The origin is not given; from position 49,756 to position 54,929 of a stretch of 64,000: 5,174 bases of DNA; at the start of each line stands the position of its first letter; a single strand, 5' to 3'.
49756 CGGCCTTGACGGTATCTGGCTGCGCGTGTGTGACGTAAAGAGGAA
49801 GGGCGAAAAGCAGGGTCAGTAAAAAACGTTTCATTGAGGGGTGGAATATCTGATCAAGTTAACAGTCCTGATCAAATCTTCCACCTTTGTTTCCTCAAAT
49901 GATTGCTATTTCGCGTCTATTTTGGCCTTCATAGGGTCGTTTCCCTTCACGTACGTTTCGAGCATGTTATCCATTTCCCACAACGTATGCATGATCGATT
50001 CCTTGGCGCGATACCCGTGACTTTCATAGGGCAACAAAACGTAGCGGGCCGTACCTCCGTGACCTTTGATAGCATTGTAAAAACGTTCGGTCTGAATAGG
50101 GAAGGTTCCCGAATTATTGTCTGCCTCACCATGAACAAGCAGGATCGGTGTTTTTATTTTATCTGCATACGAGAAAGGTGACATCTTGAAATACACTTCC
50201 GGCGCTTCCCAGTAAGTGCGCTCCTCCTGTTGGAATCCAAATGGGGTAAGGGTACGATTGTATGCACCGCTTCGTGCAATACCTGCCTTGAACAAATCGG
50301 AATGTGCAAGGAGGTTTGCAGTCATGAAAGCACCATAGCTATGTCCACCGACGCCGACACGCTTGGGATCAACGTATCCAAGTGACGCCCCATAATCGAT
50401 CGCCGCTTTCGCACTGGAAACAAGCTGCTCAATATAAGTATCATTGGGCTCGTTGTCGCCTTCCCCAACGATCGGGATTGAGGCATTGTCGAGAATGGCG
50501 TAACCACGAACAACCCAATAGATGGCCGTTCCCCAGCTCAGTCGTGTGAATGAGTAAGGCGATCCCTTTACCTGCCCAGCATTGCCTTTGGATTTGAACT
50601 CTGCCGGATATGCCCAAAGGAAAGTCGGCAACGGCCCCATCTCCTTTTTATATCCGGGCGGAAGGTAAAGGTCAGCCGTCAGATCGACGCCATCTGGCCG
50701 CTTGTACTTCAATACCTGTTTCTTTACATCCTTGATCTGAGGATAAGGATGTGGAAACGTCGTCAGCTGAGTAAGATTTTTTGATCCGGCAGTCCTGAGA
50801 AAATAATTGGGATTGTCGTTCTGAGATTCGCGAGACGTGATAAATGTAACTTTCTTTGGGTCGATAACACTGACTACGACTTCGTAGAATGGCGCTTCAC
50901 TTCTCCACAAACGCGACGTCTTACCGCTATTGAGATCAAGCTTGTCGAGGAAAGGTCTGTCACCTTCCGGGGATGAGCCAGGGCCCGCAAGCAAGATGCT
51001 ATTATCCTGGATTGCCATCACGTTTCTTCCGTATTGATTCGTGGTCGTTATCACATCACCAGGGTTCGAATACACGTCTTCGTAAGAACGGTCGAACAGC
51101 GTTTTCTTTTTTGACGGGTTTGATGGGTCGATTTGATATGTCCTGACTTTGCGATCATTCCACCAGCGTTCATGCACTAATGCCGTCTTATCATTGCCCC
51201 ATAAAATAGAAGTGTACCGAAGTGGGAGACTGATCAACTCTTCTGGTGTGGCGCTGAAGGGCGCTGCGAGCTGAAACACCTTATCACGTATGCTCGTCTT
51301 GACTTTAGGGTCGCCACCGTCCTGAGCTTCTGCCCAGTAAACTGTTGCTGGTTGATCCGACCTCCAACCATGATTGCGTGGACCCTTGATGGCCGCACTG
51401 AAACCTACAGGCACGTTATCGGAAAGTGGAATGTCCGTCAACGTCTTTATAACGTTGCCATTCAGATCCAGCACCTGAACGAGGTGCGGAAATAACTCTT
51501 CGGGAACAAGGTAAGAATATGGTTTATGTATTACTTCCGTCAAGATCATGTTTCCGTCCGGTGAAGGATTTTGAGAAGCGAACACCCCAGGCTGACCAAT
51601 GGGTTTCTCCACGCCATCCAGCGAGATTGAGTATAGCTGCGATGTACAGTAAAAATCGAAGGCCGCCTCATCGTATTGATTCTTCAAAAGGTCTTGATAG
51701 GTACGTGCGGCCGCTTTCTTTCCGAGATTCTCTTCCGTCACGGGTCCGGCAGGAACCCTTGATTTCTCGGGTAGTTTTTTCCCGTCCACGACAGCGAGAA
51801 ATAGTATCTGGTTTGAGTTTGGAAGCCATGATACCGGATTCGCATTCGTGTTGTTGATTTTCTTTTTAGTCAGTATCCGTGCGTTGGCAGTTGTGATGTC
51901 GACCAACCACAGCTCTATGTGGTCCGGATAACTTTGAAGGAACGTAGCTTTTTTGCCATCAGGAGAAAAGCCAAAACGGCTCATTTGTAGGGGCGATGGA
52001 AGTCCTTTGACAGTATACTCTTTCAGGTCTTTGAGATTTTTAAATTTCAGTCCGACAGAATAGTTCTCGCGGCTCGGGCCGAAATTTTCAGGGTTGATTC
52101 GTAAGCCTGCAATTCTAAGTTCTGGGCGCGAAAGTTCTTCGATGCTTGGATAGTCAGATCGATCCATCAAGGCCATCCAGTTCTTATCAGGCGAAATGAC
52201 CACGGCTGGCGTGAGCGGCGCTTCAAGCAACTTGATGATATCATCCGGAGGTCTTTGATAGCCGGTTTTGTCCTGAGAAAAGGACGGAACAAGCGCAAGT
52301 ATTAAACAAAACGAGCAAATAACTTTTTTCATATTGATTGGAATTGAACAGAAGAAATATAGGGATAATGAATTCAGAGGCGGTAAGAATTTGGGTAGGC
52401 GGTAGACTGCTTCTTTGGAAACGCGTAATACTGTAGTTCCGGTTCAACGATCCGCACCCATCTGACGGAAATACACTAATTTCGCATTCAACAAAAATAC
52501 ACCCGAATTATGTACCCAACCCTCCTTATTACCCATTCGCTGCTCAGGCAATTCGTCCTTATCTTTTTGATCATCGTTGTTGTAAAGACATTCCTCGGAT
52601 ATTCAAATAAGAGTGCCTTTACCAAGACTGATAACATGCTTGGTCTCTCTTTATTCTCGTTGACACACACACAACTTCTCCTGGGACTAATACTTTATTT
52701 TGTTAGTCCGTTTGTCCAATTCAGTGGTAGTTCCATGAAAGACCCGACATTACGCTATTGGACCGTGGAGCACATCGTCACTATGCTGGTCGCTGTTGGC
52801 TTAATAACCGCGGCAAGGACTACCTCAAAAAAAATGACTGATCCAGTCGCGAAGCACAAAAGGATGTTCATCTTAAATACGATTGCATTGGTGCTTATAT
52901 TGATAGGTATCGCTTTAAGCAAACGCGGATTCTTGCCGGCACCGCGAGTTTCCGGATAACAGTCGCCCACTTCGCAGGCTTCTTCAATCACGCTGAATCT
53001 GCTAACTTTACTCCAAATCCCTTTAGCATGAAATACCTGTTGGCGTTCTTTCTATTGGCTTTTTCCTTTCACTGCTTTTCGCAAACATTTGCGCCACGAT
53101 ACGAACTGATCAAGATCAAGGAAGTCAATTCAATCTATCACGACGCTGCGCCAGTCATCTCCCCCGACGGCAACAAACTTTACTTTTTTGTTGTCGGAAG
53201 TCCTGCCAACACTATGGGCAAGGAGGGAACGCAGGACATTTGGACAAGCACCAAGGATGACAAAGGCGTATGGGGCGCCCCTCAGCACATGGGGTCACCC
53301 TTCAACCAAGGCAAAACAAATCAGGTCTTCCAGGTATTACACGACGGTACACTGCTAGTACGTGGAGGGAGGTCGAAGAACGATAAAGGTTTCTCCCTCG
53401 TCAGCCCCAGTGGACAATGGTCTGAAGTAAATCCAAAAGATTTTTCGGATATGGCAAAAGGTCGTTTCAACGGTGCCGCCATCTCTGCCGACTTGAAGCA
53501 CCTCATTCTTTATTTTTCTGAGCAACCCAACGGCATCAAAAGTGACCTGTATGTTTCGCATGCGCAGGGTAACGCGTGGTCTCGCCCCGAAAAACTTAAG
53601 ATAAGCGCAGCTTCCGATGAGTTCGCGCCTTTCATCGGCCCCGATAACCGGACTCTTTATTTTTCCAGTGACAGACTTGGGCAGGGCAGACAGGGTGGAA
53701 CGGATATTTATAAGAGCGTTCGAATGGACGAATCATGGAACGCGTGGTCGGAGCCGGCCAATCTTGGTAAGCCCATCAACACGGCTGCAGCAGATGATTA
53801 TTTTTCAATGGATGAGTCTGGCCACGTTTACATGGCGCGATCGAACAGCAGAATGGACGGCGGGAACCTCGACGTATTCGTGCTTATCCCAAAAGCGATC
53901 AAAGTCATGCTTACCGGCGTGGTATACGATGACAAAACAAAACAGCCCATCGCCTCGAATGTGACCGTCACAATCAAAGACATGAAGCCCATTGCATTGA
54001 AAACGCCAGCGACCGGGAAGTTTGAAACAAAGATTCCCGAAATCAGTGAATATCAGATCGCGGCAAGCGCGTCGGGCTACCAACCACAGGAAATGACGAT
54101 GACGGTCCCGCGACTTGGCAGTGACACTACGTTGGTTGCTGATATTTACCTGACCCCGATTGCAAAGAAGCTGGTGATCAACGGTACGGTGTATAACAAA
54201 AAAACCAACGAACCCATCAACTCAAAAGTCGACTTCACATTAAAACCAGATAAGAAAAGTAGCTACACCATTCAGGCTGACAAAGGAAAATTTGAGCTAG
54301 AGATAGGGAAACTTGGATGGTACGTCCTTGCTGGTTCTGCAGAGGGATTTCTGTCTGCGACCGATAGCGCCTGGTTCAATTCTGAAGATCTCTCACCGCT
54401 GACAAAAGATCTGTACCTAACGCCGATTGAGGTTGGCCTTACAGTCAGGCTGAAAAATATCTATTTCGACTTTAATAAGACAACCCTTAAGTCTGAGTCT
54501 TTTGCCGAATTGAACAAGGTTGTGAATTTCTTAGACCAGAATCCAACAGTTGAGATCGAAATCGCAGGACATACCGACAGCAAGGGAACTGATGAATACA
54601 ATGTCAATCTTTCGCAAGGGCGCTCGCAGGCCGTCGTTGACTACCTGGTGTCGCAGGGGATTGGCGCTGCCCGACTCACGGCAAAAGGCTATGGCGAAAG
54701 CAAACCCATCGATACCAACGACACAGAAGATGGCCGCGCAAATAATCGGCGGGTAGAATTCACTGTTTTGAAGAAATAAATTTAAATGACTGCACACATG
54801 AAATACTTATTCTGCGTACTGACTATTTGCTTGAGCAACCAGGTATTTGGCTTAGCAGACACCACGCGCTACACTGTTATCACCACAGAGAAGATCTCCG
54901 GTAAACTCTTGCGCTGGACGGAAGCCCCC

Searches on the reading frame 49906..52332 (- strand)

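Call 18: search_protein_families(library=pfam, proteins=[window:49906-52332:-], max_evalue=0.01)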
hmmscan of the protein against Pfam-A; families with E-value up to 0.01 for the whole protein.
window:49906-52332:- (808 aa): 6 families
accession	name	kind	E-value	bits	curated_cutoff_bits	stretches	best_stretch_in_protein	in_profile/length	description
PF00326.27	Peptidase_S9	-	3.1e-23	82.8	22.6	1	642-789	49-204/213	Prolyl oligopeptidase family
PF02129.25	Peptidase_S15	-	5e-10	39.9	23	1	547-689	1-128/262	X-Pro dipeptidyl-peptidase (S15 family)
PF01738.24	DLH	-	2e-06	28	21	1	634-779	74-193/217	Dienelactone hydrolase family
PF12697.13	Abhydrolase_6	-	0.0048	18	26.3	0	625-685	39-85/217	Alpha/beta hydrolase family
PF20434.5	BD-FAE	-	0.0049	16.8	26.8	0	707-739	169-201/215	BD-FAE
PF03959.19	FSH1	-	0.007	16.5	21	0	658-741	102-174/211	Serine hydrolase (FSH1)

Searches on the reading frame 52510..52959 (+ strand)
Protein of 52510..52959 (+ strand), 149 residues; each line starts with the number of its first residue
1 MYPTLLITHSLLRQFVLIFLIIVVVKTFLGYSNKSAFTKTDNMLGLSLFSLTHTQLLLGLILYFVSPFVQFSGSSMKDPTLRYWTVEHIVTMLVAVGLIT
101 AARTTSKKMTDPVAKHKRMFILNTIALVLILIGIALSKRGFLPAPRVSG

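Call 18: search_protein_families(library=pfam, proteins=[window:52510-52959:+], max_evalue=0.01)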
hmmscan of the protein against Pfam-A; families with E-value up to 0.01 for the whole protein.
window:52510-52959:+ (149 aa): 1 family
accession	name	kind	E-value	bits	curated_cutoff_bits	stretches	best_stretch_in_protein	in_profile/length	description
PF06195.18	DUF996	-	0.00032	21.4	31.3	1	7-65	68-126/138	Protein of unknown function (DUF996)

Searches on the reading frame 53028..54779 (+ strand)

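Call 18: search_protein_families(library=pfam, proteins=[window:53028-54779:+], max_evalue=0.01)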
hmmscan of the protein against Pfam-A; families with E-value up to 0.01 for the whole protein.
window:53028-54779:+ (583 aa): 5 families
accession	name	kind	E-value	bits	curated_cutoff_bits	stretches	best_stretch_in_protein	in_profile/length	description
PF00691.25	OmpA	-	3.6e-24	85.4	27.2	1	479-574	1-98/98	OmpA family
PF13620.12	CarboxypepD_reg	-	7e-12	46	32.3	1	295-369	2-77/82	Carboxypeptidase regulatory-like domain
PF07676.18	PD40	-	5.3e-11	42.6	20.9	2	195-228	8-37/38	WD40-like Beta Propeller Repeat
PF13715.12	CarbopepD_reg_2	-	3.1e-10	40.4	32.2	1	295-362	1-66/88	CarboxypepD_reg-like domain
PF12985.13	DUF3869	-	0.00058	20.5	24.5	0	290-365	3-73/85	Domain of unknown function (DUF3869)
